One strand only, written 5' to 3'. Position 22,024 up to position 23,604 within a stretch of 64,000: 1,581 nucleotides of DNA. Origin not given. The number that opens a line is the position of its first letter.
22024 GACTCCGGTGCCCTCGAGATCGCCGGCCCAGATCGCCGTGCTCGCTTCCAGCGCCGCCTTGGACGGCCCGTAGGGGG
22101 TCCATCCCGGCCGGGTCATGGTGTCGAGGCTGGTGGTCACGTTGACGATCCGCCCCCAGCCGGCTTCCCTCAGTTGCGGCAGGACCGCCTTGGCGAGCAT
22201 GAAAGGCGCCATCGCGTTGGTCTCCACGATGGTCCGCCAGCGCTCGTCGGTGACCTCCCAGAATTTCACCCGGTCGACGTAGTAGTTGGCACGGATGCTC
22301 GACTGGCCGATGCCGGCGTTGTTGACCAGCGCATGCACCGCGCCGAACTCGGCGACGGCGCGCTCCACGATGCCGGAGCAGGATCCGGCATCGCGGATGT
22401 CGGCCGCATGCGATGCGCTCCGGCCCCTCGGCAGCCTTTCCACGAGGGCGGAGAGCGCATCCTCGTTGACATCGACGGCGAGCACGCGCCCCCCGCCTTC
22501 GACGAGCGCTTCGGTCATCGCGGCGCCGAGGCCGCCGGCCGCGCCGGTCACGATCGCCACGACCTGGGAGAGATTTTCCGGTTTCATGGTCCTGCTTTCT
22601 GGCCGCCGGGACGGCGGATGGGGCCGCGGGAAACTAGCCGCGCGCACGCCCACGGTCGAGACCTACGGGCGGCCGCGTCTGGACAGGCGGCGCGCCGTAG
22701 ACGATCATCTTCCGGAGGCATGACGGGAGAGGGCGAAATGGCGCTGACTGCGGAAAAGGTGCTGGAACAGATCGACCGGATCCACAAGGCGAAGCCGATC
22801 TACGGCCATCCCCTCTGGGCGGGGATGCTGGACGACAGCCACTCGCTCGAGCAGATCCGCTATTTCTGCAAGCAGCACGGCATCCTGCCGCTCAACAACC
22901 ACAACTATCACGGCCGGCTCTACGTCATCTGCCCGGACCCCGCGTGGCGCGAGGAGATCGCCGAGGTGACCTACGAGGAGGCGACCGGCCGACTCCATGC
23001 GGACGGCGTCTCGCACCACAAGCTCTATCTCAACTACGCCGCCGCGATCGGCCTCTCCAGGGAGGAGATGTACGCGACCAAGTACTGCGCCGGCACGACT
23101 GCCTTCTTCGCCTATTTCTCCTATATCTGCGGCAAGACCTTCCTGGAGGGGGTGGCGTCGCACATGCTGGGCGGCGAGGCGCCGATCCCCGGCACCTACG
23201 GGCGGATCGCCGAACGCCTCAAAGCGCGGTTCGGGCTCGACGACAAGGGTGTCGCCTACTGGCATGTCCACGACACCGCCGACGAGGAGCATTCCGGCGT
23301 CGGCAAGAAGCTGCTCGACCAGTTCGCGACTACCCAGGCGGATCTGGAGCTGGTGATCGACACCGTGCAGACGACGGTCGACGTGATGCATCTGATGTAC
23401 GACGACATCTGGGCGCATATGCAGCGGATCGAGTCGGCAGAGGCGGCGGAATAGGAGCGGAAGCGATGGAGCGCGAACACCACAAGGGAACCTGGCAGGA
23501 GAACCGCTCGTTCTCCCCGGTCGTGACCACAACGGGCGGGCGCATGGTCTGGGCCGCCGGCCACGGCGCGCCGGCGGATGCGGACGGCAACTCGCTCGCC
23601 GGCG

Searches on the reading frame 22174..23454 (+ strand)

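Call 24: search_protein_families(library=pfam, proteins=[window:22174-23454:+], max_evalue=0.0001)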
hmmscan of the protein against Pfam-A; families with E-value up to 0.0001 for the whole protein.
window:22174-23454:+ (426 aa): 1 family
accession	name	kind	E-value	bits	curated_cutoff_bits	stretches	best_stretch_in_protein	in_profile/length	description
PF14518.11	Haem_oxygenas_2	-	2.6e-18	66.9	28.9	1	229-404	1-175/177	Iron-containing redox enzyme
